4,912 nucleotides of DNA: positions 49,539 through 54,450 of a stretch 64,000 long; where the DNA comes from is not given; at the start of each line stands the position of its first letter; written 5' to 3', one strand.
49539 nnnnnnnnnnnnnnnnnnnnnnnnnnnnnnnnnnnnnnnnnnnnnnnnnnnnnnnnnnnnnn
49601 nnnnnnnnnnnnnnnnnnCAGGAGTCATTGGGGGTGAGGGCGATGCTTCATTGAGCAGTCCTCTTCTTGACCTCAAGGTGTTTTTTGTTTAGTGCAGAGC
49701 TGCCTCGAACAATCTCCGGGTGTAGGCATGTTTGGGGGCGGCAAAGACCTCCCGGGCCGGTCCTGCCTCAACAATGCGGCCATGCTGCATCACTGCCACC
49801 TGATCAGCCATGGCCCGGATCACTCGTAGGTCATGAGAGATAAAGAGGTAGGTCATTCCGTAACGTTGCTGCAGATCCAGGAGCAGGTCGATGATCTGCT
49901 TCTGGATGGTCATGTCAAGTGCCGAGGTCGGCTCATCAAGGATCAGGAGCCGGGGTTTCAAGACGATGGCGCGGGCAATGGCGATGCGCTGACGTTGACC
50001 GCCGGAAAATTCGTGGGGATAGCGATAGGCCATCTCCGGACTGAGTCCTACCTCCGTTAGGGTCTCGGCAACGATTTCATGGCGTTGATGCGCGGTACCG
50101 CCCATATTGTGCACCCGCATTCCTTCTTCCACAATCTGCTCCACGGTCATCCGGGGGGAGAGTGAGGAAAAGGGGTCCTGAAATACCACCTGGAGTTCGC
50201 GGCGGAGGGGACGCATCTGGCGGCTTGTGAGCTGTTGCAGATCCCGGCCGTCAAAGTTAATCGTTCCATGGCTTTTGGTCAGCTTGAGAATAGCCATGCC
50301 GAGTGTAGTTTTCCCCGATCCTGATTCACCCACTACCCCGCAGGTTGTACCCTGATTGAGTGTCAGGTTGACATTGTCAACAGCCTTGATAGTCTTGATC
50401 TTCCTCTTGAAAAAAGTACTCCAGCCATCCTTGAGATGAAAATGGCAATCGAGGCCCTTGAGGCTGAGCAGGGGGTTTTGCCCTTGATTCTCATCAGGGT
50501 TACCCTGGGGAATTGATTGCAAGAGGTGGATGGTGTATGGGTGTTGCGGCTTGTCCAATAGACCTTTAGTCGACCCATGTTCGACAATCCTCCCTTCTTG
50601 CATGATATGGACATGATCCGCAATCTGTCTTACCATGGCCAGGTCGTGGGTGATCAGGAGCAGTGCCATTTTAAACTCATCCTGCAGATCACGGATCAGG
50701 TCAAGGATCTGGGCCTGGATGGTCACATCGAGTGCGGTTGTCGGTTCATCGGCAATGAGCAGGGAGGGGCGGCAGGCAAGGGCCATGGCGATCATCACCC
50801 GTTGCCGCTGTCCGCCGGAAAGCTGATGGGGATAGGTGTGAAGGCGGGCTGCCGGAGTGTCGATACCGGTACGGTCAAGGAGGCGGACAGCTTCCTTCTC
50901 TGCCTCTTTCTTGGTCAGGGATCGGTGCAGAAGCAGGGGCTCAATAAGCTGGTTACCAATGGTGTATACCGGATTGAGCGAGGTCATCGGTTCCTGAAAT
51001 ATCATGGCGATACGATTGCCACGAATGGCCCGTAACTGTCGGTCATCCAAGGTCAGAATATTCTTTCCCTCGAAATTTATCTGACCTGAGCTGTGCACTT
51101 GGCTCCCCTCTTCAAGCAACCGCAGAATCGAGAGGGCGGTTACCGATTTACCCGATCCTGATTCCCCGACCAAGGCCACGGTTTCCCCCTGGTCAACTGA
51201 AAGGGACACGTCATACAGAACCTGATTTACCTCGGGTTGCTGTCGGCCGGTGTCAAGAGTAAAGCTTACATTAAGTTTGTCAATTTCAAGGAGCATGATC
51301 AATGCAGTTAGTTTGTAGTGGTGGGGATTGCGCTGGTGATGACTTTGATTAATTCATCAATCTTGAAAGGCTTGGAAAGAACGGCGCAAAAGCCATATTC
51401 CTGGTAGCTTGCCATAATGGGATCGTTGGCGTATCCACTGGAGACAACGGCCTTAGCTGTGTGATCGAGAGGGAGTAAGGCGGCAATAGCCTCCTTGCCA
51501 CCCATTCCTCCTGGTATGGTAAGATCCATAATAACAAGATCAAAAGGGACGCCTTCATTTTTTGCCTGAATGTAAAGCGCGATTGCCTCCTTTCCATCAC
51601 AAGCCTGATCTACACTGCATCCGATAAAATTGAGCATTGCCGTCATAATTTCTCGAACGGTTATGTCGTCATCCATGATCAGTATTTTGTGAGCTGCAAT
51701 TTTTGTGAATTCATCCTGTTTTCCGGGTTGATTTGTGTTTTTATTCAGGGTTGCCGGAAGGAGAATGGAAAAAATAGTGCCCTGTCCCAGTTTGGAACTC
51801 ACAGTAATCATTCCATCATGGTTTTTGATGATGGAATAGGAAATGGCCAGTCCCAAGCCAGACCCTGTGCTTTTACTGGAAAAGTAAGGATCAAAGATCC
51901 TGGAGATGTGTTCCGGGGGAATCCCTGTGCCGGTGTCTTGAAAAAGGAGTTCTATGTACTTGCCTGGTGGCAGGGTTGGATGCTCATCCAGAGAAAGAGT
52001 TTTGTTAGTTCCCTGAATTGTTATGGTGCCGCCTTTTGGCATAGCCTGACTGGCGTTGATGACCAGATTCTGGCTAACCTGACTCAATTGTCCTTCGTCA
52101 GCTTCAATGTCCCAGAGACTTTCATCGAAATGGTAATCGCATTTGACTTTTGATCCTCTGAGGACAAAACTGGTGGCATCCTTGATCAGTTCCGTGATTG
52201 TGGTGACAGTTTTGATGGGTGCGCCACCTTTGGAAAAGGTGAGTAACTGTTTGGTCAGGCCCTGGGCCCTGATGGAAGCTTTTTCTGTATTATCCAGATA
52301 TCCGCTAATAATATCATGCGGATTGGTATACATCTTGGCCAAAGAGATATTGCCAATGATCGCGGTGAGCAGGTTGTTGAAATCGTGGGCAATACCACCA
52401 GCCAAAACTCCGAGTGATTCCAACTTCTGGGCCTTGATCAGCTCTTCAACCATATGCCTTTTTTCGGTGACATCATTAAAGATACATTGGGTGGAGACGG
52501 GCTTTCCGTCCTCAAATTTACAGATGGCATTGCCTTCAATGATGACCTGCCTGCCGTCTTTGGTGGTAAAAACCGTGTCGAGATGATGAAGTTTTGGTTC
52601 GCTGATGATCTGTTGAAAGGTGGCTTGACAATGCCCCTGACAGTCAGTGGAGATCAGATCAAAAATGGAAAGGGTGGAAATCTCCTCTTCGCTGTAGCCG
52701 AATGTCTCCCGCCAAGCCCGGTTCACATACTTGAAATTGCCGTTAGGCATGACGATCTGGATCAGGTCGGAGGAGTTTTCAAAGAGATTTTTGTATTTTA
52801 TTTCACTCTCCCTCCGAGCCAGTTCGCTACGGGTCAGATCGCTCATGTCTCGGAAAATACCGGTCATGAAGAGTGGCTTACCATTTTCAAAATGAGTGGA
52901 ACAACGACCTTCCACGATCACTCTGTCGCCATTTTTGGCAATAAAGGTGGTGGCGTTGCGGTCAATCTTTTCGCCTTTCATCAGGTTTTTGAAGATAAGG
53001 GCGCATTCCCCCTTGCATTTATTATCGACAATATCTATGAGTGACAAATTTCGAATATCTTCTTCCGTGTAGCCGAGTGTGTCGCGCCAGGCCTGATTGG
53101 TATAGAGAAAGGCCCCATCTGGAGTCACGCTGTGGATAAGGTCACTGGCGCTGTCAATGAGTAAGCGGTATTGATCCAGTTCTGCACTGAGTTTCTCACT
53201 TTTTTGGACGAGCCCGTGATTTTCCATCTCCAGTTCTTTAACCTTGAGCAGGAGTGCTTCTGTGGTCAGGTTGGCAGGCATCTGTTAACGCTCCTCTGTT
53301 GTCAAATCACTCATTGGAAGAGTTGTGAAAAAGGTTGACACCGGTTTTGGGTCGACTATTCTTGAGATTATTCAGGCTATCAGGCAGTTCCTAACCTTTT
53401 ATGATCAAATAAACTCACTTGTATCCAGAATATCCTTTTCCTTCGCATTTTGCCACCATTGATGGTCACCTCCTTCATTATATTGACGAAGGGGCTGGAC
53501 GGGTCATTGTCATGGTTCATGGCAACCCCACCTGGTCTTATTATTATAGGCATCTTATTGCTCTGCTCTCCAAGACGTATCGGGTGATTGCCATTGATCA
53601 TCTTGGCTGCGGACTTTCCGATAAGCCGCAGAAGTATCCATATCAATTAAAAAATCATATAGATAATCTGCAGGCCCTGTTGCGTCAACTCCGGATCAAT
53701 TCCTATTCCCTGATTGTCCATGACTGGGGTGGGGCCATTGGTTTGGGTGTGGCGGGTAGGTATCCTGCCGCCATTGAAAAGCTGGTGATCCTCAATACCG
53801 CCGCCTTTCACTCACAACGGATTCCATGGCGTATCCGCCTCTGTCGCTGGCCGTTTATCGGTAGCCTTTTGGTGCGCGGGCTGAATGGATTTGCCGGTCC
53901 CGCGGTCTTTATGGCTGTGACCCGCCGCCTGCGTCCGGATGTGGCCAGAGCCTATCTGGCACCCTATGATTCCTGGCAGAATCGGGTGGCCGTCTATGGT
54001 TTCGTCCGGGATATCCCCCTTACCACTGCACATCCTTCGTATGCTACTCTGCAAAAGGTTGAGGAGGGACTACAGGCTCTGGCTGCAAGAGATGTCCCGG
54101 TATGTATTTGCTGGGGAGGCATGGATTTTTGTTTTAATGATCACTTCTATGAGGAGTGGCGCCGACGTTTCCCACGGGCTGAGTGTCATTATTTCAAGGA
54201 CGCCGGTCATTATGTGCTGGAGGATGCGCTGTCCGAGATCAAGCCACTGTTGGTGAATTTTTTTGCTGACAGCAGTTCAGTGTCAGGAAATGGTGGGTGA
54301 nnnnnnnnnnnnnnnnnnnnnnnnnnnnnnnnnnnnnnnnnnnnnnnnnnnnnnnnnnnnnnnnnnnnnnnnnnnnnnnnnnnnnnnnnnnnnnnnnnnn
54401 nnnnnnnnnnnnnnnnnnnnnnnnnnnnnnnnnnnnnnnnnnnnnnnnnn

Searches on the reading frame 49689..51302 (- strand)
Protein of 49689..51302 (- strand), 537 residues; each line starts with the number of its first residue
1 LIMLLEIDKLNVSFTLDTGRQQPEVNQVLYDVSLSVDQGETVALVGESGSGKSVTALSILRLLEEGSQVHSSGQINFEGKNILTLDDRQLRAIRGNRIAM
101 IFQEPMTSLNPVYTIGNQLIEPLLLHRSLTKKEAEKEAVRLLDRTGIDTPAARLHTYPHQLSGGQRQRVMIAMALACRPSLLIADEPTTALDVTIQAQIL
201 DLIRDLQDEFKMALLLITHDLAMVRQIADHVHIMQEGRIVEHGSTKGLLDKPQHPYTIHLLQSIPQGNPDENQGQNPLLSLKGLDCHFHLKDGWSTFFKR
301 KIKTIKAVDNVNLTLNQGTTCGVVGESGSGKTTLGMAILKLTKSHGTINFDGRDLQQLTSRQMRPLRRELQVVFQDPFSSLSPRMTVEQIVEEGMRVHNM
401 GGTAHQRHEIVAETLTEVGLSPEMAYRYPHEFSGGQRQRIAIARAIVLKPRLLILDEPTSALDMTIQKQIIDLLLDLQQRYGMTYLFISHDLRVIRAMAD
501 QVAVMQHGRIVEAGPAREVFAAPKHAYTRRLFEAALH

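Call 40: search_protein_families(library=pfam, proteins=[window:49689-51302:-], max_evalue=0.00001)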
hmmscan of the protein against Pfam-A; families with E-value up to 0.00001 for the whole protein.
window:49689-51302:- (537 aa): 7 families
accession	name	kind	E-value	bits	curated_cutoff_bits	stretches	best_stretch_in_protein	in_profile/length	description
PF00005.33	ABC_tran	-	3.6e-67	225.6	25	2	309-460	2-137/137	ABC transporter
PF02463.25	SMC_N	-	5.4e-17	62.4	40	2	305-506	10-213/220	RecF/RecN/SMC N terminal domain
PF08352.17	oligo_HPY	-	1.9e-12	47.8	27.1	1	240-279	1-45/65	Oligopeptide/dipeptide transporter, C-terminal region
PF13304.12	AAA_21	-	6.9e-12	46.5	27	0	427-494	233-302/304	AAA domain, putative AbiEii toxin, Type IV TA system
PF13191.12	AAA_16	-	1.9e-07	32.2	32.6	0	37-74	20-60/167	AAA ATPase domain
PF13401.12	AAA_22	-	5.1e-06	27.3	27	0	41-217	7-121/130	AAA domain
PF20720.3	nSTAND3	-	8.9e-06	25.9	27.2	0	306-359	5-58/155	Novel STAND NTPase 3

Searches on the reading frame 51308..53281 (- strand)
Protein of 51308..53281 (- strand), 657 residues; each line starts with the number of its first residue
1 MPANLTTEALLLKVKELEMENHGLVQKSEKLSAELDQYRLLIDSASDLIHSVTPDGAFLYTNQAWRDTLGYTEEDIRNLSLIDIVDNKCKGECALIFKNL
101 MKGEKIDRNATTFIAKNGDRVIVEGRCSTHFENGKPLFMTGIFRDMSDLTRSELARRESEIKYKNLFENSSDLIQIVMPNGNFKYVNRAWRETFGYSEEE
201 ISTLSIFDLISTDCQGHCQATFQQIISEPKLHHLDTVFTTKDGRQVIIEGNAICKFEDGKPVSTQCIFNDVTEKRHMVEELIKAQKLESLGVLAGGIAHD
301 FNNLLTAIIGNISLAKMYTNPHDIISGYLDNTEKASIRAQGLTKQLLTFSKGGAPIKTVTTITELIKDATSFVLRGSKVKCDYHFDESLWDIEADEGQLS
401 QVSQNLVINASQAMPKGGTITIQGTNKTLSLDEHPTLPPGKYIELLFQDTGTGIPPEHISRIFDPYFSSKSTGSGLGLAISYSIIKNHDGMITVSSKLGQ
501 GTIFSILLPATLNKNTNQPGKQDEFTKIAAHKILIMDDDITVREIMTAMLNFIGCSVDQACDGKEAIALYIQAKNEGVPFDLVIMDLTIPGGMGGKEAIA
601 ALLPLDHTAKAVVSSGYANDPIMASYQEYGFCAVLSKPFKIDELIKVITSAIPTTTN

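Call 40: search_protein_families(library=pfam, proteins=[window:51308-53281:-], max_evalue=0.00001)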
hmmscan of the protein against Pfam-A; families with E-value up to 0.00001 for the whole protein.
window:51308-53281:- (657 aa): 9 families
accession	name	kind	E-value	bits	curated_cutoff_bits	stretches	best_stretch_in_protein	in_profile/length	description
PF13426.13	PAS_9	-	3.2e-23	82.4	27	2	176-273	6-103/103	PAS domain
PF02518.31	HATPase_c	-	3.9e-22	79.2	26.4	1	395-511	2-110/111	Histidine kinase-, DNA gyrase B-, and HSP90-like ATPase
PF08448.16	PAS_4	-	5.1e-19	69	23.1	2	43-149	2-108/110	PAS fold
PF00989.32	PAS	-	1.1e-18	67.7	22.6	2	163-271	3-113/113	PAS fold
PF00072.30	Response_reg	-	1.2e-16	61.3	30.2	1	533-648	1-110/111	Response regulator receiver domain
PF08447.18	PAS_3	-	3.1e-16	59.8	25.6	2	185-267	3-88/89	PAS fold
PF13188.13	PAS_8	-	4.8e-12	45.7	21.8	0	162-222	2-61/65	PAS domain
PF08670.17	MEKHLA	-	4.1e-08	33.7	23.7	0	48-124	41-117/143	MEKHLA domain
PF00512.31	HisKA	-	4e-07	30.4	26.9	1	293-353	5-64/66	His Kinase A (phospho-acceptor) domain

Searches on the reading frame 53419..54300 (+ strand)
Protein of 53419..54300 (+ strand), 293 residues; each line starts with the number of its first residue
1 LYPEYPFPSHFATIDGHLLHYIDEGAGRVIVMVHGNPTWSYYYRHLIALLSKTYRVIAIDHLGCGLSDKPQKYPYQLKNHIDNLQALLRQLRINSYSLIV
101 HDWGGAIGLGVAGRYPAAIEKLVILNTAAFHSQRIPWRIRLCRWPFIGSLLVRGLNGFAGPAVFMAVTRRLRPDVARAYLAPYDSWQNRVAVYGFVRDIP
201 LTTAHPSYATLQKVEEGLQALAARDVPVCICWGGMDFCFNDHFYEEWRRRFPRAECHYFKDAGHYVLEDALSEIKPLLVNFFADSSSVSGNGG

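Call 40: search_protein_families(library=pfam, proteins=[window:53419-54300:+], max_evalue=0.00001)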
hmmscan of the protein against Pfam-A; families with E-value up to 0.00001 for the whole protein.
window:53419-54300:+ (293 aa): 4 families
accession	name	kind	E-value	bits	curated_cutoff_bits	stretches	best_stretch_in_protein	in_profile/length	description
PF00561.26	Abhydrolase_1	-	2e-28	100.2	25.8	1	29-269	2-243/245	alpha/beta hydrolase fold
PF12697.13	Abhydrolase_6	-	1.9e-18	68.4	26.3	1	30-269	1-210/217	Alpha/beta hydrolase family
PF12146.15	Hydrolase_4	-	2.9e-11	43.6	27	1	28-269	5-237/239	Serine aminopeptidase, S33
PF10230.15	LIDHydrolase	-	2e-06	28.2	27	1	29-125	4-116/262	Lipid-droplet associated hydrolase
